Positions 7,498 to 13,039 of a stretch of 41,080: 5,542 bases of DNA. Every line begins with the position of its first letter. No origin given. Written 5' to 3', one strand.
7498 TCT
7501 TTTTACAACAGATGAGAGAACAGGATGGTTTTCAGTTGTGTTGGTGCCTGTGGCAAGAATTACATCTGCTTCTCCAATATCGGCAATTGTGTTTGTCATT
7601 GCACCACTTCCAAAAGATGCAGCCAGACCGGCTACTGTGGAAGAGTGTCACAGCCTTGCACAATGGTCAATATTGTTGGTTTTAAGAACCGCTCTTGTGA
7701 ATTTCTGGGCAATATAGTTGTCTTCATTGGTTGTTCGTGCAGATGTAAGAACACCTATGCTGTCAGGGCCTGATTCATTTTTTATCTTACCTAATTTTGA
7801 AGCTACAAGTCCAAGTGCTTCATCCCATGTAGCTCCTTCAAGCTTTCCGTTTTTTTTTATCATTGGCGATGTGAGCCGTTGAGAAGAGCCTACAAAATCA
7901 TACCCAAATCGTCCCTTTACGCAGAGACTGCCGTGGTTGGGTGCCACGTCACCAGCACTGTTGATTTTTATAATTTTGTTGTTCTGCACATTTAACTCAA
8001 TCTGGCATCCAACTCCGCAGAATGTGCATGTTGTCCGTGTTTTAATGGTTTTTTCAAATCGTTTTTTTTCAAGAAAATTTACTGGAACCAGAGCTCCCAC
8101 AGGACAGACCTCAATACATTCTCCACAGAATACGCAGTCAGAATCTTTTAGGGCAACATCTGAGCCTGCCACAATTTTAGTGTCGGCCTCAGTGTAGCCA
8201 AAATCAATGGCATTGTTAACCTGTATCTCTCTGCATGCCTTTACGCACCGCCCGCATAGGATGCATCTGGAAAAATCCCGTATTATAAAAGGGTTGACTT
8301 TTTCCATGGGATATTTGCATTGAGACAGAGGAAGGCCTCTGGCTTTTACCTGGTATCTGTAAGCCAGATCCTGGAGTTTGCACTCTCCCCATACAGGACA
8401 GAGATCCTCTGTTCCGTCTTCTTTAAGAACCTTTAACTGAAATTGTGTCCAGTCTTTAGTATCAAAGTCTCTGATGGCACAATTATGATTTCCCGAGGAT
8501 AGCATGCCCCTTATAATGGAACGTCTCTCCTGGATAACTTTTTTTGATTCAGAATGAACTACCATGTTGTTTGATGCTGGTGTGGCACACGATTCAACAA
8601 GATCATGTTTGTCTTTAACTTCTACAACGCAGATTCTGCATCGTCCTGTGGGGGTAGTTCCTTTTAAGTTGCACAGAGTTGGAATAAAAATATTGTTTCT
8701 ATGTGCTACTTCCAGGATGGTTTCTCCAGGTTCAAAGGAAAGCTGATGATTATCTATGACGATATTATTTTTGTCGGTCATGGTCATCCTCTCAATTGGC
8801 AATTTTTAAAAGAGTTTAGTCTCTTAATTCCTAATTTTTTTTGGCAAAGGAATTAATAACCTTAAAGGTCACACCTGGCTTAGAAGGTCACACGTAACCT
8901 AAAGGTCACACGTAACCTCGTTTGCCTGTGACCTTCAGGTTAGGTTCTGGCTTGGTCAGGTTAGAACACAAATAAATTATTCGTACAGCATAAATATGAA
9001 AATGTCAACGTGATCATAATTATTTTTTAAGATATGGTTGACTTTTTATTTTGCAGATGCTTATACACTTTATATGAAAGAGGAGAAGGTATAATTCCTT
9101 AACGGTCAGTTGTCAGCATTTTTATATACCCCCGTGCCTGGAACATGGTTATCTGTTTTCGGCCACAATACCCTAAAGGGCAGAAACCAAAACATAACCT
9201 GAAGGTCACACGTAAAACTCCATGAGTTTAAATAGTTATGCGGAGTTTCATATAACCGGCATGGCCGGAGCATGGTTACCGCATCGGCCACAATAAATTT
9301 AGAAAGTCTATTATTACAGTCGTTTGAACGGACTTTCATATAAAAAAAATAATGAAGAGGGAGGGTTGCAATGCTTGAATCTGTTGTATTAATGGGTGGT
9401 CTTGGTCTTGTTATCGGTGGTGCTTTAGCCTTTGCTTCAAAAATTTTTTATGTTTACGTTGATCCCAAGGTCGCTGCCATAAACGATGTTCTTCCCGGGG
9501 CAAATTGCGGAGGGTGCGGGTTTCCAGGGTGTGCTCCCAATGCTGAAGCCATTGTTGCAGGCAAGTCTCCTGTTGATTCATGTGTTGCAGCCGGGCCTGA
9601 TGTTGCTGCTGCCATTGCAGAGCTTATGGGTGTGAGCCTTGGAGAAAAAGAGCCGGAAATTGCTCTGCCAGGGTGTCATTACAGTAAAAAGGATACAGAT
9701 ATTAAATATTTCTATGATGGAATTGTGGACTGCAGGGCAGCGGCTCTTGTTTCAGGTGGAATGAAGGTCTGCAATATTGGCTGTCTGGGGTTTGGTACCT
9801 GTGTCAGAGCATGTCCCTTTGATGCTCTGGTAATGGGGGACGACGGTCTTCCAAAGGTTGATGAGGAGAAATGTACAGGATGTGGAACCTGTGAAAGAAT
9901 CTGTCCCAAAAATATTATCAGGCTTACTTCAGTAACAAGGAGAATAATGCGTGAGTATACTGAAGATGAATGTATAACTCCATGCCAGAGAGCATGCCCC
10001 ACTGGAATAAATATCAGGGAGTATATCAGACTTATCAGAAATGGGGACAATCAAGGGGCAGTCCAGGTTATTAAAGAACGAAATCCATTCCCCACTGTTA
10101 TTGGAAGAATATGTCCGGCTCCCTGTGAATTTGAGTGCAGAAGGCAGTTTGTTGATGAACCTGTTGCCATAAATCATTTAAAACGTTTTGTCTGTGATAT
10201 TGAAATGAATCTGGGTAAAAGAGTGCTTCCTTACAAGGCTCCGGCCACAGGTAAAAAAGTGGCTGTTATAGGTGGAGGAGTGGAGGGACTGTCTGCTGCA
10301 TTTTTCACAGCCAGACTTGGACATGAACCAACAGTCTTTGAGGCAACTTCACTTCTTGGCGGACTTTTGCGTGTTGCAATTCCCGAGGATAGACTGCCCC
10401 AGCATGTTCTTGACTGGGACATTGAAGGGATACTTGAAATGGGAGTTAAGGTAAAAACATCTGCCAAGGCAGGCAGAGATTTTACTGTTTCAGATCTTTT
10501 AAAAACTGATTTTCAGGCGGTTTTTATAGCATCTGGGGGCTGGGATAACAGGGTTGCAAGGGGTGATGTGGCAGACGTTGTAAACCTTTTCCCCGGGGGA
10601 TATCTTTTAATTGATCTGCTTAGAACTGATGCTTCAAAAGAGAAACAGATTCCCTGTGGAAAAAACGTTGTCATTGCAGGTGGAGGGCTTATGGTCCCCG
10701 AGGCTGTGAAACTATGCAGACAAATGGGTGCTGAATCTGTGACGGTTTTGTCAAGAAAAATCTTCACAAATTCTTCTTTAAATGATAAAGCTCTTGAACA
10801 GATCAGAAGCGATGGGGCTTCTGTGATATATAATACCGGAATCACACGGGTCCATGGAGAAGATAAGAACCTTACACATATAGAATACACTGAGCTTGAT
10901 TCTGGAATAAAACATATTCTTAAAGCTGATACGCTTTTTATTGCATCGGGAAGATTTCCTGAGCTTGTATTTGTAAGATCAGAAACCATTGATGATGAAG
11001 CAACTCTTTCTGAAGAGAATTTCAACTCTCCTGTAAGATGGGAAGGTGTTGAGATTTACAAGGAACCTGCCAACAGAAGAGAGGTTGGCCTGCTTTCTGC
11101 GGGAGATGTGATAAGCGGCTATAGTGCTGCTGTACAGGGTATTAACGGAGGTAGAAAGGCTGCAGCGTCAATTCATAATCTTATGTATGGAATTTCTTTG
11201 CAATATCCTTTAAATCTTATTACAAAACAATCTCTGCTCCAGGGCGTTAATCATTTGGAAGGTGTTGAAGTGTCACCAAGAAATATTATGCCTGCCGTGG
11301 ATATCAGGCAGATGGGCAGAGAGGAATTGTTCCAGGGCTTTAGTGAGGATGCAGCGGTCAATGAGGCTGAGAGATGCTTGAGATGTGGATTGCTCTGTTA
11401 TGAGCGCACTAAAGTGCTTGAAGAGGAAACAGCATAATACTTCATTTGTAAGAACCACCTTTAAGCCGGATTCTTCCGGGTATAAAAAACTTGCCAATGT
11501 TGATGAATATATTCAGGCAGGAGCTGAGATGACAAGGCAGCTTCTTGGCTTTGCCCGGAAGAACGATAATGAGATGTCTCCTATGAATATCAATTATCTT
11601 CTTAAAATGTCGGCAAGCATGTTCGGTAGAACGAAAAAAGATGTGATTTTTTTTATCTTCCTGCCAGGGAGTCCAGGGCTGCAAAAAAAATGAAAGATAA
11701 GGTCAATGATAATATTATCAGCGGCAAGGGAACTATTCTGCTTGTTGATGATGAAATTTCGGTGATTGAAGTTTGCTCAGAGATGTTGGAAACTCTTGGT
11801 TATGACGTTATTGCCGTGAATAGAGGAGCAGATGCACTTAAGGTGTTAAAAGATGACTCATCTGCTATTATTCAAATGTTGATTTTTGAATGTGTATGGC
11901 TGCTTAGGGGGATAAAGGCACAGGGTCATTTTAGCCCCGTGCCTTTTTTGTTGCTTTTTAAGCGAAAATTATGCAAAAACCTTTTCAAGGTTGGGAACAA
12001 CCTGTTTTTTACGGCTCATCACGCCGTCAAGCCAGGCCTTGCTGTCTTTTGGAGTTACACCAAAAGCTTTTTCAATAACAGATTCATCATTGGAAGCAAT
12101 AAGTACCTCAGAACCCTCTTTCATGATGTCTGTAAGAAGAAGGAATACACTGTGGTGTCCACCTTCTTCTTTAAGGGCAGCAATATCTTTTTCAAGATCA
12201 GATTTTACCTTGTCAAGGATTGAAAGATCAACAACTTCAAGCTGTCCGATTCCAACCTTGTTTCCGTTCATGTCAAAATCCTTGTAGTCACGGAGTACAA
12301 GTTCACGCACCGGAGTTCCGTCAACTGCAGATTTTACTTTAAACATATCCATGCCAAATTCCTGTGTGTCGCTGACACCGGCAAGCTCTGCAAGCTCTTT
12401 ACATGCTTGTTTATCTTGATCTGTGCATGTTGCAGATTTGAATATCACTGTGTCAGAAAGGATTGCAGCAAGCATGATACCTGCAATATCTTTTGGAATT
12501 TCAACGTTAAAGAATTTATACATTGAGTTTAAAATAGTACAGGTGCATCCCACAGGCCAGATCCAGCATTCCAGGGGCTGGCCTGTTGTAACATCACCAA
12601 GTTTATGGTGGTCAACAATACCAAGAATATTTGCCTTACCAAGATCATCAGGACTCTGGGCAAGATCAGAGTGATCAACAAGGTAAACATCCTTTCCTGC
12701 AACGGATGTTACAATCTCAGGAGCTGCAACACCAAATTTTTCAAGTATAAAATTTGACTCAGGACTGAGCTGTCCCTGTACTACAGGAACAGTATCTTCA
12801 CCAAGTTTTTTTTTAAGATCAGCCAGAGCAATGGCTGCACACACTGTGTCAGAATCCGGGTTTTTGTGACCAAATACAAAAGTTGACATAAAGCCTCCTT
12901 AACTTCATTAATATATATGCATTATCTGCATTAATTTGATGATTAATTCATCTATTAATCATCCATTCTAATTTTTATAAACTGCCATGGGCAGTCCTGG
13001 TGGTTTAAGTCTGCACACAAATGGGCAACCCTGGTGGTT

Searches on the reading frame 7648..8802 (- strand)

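Call 48: search_protein_families(library=pfam, proteins=[window:7648-8802:-], max_evalue=0.001)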
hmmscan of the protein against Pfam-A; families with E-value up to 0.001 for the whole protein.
window:7648-8802:- (384 aa): 14 families
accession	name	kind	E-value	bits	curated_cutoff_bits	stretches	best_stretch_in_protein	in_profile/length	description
PF04879.21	Molybdop_Fe4S4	-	7e-16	58.4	22.7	1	254-304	3-53/55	Molybdopterin oxidoreductase Fe4S4 domain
PF13510.11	Fer2_4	-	4.3e-15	56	22.8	1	13-86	5-81/82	2Fe-2S iron-sulfur cluster binding domain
PF00384.28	Molybdopterin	-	2.3e-14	53.6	24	1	309-384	1-81/353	Molybdopterin oxidoreductase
PF12838.12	Fer4_7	-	8.9e-14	52.1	27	2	179-237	1-52/52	4Fe-4S dicluster domain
PF00037.32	Fer4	-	1e-09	38.2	21.1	2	221-238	6-23/24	4Fe-4S binding domain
PF22117.2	Fer4_Nqo3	-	2.6e-09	37.6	27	1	171-238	2-66/67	NADH-quinone oxidoreductase subunit 3, ferredoxin-like domain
PF13187.11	Fer4_9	-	7.7e-08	32.7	27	1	179-237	1-51/52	4Fe-4S dicluster domain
PF13237.11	Fer4_10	-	2e-07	31.3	25.5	1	173-234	2-53/53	4Fe-4S dicluster domain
PF13183.11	Fer4_8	-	4.7e-07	30.7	27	1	178-236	3-67/68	4Fe-4S dicluster domain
PF14697.11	Fer4_21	-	6.9e-07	29.7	35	1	178-236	6-55/59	4Fe-4S dicluster domain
PF00111.32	Fer2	-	1.6e-06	28.4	21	1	19-66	8-51/77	2Fe-2S iron-sulfur cluster binding domain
PF10588.14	NADH-G_4Fe-4S_3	-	8.3e-05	22.5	27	1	135-153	19-37/40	NADH-ubiquinone oxidoreductase-G iron-sulfur binding region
PF12797.12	Fer4_2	-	0.00013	22.1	24.5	1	173-190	3-20/22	4Fe-4S binding domain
PF12837.12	Fer4_6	-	0.00024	21.4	25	0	178-192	7-21/24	4Fe-4S binding domain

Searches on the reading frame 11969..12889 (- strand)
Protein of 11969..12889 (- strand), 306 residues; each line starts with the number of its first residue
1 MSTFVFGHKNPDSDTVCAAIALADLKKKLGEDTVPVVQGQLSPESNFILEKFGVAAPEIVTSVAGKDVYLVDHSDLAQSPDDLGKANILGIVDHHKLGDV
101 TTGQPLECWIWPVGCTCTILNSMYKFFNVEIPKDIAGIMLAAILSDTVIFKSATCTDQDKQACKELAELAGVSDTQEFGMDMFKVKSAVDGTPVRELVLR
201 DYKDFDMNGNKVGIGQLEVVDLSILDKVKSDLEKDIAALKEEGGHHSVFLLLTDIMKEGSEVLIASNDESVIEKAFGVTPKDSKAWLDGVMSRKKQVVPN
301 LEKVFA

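Call 48: search_protein_families(library=pfam, proteins=[window:11969-12889:-], max_evalue=0.001)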
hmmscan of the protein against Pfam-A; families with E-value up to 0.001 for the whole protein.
window:11969-12889:- (306 aa): 2 families
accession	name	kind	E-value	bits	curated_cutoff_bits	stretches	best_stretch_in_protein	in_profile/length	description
PF02833.19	DHHA2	-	1.4e-36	126.1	27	1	180-304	1-126/126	DHHA2 domain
PF01368.27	DHH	-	1.4e-18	67.8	28.1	1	4-143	3-125/125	DHH family, N-terminal domain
